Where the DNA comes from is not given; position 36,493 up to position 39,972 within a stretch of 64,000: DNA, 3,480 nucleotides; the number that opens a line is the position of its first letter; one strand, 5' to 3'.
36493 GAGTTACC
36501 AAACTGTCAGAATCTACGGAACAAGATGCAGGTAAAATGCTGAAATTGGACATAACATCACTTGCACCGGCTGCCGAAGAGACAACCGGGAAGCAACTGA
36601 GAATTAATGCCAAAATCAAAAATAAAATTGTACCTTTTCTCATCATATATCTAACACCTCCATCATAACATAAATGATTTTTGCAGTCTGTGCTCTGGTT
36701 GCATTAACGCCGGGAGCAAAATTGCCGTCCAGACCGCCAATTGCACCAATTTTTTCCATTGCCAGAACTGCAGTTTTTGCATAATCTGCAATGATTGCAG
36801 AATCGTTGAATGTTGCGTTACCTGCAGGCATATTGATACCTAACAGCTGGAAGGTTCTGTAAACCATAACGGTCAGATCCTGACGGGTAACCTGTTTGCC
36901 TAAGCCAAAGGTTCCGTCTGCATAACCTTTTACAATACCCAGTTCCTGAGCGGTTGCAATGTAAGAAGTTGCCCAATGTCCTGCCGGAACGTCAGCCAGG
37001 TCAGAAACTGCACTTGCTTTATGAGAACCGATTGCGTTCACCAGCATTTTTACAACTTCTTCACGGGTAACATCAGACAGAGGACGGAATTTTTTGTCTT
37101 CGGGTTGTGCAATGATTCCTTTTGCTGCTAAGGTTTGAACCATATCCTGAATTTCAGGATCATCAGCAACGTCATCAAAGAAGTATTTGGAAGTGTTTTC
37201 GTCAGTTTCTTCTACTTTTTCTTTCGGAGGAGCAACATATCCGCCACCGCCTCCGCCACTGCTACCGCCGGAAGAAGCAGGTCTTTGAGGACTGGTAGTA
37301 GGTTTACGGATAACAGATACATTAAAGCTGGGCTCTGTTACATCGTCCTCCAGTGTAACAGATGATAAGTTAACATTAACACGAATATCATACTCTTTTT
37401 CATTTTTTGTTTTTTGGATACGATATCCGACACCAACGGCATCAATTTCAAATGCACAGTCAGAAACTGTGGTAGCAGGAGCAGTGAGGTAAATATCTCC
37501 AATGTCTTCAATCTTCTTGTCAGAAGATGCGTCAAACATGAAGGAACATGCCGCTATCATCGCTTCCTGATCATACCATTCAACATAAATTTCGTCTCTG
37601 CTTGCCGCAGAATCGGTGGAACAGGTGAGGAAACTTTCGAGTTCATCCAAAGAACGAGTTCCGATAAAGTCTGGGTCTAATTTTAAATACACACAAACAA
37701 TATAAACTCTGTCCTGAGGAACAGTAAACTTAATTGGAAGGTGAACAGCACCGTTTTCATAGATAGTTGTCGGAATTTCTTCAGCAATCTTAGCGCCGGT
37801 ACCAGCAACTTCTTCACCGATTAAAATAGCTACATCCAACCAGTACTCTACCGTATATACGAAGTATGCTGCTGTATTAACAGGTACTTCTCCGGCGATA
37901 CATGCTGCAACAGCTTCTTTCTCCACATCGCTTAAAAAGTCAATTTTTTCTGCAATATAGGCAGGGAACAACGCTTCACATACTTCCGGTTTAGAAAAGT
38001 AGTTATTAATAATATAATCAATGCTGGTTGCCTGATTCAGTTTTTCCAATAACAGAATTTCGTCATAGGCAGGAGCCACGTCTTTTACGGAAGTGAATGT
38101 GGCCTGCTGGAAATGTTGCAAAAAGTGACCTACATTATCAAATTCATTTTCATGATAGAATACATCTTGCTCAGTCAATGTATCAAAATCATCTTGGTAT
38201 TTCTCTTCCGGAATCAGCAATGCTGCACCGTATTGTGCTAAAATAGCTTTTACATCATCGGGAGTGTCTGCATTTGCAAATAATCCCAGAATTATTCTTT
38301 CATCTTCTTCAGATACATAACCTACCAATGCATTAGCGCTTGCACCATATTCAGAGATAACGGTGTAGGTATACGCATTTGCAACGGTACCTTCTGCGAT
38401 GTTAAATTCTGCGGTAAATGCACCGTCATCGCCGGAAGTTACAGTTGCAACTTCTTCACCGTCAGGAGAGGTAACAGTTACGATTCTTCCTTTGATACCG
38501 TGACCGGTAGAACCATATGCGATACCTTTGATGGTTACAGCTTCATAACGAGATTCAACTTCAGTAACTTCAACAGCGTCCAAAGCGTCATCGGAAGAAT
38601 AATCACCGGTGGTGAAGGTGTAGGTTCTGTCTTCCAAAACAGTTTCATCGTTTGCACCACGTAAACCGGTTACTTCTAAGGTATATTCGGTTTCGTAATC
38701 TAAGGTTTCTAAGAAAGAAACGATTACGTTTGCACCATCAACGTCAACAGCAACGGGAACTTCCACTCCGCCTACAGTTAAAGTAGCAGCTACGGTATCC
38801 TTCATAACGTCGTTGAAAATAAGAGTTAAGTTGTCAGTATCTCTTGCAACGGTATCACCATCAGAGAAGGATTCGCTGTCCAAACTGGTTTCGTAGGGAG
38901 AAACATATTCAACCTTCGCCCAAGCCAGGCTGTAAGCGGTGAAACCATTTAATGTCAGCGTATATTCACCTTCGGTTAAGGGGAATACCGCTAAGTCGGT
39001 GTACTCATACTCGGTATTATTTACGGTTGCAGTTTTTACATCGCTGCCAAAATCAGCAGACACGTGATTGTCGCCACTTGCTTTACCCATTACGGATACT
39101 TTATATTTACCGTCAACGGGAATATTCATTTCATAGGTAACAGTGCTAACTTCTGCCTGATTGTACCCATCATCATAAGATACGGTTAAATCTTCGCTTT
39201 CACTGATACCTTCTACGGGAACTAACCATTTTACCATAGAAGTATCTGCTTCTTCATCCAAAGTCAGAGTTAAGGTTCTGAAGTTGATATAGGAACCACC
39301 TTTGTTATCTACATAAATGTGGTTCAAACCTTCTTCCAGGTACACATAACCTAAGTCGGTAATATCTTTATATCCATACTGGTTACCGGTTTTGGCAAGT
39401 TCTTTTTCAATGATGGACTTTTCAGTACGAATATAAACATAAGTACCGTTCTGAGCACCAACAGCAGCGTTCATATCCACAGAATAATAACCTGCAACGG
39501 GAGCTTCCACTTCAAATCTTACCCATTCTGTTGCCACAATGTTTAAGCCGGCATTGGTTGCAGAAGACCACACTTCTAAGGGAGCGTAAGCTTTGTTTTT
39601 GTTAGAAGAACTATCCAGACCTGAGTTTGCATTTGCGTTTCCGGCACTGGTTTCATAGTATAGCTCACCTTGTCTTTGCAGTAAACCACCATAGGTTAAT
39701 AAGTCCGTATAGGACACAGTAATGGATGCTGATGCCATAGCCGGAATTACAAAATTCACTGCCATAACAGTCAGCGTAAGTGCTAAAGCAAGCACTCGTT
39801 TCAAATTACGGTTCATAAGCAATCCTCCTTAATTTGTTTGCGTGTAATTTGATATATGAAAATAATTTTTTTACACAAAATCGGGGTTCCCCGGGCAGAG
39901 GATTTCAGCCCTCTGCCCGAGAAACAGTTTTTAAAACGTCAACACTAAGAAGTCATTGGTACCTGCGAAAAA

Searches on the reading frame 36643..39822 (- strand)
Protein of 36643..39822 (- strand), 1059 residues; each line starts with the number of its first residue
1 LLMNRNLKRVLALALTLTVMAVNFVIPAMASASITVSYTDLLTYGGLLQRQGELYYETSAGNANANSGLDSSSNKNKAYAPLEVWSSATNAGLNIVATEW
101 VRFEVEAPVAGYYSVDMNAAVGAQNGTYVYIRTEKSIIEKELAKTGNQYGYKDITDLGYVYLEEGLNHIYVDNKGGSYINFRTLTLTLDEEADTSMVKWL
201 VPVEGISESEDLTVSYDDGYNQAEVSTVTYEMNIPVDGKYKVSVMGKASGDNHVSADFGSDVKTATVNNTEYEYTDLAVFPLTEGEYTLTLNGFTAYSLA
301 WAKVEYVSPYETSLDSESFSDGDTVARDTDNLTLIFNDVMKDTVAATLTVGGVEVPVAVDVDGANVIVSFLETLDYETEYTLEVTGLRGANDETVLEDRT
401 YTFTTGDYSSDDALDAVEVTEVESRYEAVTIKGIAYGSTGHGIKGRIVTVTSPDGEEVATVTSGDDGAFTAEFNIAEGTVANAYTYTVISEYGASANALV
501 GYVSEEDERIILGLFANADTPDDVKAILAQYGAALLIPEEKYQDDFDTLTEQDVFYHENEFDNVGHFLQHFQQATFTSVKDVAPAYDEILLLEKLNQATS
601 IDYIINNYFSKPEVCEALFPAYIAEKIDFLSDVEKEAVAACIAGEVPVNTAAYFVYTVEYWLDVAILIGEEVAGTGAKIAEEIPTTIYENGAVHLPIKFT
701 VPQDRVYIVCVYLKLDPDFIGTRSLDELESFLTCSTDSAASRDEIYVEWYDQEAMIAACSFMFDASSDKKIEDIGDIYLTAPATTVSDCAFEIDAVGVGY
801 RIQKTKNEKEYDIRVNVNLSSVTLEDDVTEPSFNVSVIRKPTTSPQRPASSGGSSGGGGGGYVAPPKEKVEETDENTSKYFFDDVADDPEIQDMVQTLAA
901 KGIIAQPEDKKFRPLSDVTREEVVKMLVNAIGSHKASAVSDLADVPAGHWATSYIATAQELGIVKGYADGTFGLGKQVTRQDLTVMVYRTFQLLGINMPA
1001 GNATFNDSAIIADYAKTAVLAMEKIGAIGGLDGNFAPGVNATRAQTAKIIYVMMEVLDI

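Call 6: search_protein_families(library=pfam, proteins=[window:36643-39822:-], max_evalue=0.001)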
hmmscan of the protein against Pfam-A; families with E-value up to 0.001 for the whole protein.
window:36643-39822:- (1059 aa): 2 families
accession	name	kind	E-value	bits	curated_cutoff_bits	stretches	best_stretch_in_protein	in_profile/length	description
PF00395.25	SLH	-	2.1e-21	76.1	20.8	2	944-983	4-43/44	S-layer homology domain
PF13205.12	Big_5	-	0.00023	22.3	23.6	1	321-405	14-105/105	Bacterial Ig-like domain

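Call 68: search_protein_families(library=ncbifam, proteins=[window:36643-39822:-], max_evalue=0.01)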
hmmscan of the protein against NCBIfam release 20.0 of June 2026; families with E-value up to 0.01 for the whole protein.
window:36643-39822:- (1059 aa): 2 families
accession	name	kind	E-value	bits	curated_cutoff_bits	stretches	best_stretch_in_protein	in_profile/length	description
NF033190.2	inl_like_NEAT_1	exception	1e-10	40.6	1275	2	892-990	652-751/754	NEAT domain-containing leucine-rich repeat protein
NF058648.1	ECF_sub_HI1622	equivalog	0.0086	16.1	100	0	426-474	22-70/180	NikL family nickel/cobalt ECF transporter subunit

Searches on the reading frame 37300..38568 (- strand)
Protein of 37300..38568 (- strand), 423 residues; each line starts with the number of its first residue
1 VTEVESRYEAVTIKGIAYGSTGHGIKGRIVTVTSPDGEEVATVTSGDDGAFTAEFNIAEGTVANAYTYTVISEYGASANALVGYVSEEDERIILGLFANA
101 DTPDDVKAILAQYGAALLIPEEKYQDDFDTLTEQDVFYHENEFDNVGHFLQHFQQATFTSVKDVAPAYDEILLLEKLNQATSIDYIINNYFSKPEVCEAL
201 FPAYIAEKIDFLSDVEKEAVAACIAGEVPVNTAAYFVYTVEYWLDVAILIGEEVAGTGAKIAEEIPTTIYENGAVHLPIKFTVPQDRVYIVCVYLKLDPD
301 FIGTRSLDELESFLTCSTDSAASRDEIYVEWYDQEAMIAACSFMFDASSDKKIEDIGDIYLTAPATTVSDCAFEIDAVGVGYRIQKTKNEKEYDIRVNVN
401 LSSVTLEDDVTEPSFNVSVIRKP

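Call 56: search_protein_families(library=pfam, proteins=[window:37300-38568:-], max_evalue=1)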
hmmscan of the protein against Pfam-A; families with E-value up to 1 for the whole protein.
seq(423 aa): 2 families
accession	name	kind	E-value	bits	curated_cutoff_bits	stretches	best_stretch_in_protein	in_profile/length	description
PF17936.7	Big_6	-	0.0019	18.8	27.6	1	21-59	18-56/83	Bacterial Ig domain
PF13620.12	CarboxypepD_reg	-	0.017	15.9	32.3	1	12-54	1-43/82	Carboxypeptidase regulatory-like domain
